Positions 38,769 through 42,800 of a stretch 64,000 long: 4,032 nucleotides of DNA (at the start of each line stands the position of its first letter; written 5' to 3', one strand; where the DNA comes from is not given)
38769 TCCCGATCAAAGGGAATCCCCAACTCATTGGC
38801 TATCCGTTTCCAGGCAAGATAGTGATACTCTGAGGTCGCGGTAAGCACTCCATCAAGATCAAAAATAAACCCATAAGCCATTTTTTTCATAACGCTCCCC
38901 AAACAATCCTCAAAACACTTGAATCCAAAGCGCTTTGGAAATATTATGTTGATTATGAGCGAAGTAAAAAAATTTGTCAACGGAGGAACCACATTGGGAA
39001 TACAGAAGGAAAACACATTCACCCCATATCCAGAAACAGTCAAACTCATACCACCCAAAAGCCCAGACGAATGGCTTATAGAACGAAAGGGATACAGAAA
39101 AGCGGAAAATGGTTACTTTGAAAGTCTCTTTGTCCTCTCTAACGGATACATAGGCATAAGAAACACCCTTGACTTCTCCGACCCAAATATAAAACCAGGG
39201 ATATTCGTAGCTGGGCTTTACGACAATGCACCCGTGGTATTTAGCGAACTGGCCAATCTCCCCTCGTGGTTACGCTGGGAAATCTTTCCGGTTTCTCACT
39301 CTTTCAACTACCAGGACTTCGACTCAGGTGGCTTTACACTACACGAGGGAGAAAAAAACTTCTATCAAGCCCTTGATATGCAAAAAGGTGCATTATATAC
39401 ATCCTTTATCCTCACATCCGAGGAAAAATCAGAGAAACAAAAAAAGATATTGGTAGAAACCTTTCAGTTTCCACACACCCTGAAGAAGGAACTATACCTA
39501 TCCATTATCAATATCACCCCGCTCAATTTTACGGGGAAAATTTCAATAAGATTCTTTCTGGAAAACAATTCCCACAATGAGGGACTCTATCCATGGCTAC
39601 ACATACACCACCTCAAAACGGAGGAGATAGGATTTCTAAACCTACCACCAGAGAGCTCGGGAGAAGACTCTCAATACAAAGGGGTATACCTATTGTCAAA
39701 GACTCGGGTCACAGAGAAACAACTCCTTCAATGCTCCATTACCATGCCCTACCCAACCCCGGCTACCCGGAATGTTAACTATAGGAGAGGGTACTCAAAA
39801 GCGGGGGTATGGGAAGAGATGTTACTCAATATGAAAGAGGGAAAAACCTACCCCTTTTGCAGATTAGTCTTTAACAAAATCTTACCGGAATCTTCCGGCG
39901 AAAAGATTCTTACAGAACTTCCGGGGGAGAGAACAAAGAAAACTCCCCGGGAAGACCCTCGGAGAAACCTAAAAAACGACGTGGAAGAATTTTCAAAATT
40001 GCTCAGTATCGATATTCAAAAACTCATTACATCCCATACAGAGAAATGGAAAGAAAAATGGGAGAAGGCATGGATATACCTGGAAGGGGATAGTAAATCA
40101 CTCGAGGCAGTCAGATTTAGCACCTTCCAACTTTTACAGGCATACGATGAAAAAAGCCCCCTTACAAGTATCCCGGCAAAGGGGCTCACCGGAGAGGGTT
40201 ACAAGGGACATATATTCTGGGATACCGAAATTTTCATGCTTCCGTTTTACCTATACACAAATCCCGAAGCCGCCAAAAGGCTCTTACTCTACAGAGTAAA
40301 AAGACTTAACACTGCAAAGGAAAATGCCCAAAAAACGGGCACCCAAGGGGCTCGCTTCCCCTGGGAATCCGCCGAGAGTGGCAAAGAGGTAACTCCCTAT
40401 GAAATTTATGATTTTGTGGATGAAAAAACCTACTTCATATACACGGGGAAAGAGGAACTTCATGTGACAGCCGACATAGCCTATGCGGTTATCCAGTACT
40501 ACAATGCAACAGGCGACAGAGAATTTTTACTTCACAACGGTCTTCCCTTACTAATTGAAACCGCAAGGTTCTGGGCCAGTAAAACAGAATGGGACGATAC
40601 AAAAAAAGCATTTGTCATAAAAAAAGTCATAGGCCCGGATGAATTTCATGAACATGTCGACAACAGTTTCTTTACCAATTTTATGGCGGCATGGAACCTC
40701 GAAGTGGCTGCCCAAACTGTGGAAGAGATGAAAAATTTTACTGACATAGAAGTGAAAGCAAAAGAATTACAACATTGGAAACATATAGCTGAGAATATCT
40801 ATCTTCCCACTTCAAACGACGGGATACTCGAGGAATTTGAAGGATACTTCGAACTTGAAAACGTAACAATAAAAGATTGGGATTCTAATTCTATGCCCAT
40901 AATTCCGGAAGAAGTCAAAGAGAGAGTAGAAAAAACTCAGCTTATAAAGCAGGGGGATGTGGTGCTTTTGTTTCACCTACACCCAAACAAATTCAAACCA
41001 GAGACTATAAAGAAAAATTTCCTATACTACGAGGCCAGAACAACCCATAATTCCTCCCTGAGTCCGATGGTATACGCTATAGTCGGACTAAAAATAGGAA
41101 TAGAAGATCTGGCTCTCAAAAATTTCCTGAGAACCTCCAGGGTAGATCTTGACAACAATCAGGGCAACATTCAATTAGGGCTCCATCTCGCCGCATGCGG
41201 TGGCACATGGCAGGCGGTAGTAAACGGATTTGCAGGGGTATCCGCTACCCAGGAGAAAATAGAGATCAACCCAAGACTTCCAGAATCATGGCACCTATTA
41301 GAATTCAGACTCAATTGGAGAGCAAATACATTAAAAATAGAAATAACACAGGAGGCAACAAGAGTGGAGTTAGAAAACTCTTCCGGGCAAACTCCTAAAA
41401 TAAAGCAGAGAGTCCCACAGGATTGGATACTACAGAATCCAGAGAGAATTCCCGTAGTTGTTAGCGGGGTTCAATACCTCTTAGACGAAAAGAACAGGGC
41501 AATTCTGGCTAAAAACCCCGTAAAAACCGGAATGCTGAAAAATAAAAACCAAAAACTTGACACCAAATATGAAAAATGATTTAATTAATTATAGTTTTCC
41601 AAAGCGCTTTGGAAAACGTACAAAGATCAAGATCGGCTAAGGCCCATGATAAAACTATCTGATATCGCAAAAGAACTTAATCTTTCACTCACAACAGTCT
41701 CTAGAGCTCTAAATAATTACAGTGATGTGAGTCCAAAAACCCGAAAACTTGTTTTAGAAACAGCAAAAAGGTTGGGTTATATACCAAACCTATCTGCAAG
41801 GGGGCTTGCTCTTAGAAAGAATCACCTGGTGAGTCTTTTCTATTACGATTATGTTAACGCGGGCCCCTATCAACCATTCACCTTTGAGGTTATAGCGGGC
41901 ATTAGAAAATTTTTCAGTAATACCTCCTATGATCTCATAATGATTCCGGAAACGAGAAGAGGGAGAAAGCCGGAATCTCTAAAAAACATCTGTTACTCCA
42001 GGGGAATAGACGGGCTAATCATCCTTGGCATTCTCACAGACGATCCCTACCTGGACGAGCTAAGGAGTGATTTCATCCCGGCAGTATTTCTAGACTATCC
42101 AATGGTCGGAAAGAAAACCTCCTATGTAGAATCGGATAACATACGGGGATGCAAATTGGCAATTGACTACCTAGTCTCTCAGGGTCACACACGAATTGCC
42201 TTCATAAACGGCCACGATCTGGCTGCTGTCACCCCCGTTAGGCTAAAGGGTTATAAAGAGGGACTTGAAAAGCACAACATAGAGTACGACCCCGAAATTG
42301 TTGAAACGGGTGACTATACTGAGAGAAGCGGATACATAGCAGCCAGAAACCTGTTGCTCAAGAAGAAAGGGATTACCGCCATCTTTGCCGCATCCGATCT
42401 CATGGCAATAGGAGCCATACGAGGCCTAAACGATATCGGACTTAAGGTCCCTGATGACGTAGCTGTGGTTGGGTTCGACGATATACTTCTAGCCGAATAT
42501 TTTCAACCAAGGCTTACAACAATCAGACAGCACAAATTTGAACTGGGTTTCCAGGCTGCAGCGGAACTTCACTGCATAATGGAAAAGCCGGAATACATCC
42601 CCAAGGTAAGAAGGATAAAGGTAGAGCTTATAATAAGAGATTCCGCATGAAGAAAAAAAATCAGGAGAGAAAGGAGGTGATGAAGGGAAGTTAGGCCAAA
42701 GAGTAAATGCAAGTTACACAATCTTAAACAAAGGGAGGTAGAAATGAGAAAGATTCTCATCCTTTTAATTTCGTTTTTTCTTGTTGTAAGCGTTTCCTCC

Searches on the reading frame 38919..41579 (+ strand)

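Call 27: search_protein_families(library=pfam, proteins=[window:38919-41579:+], max_evalue=0.00001)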
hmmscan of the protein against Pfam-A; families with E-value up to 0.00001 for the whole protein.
window:38919-41579:+ (886 aa): 3 families
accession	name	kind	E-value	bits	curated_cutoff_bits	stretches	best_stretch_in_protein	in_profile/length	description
PF03632.21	Glyco_hydro_65m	-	8.3e-123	410.5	27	1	399-765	1-371/371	Glycosyl hydrolase family 65 central catalytic domain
PF03636.21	Glyco_hydro_65N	-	1.7e-25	90.5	26.6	1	57-278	3-188/233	Glycosyl hydrolase family 65, N-terminal domain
PF03633.20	Glyco_hydro_65C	-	3.1e-11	43.3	22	1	778-821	5-48/62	Glycosyl hydrolase family 65, C-terminal domain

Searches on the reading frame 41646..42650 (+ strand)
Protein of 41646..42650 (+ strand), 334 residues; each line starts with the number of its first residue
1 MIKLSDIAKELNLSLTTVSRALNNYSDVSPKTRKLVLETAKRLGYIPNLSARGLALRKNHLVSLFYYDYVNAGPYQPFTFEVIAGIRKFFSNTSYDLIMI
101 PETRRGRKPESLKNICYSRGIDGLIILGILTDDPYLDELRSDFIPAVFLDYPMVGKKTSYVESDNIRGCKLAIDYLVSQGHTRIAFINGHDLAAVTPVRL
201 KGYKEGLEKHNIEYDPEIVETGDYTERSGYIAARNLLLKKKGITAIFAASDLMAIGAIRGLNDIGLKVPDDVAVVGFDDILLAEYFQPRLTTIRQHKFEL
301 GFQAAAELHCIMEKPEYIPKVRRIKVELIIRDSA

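Call 27: search_protein_families(library=pfam, proteins=[window:41646-42650:+], max_evalue=0.00001)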
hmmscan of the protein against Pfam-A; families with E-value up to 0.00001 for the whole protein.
window:41646-42650:+ (334 aa): 4 families
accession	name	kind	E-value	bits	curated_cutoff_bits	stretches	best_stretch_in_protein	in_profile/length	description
PF13377.12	Peripla_BP_3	-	1.9e-34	119.6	26.5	1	173-333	1-166/167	Periplasmic binding protein-like domain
PF00532.27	Peripla_BP_1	-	4.2e-18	66.2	22.2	1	75-330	12-279/281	Periplasmic binding proteins and sugar binding domain of LacI family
PF13407.12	Peripla_BP_4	-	7.3e-13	49.1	35.1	1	134-279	71-218/258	Periplasmic binding protein domain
PF00356.27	LacI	-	7.7e-13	48.5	27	1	4-48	2-46/46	Bacterial regulatory proteins, lacI family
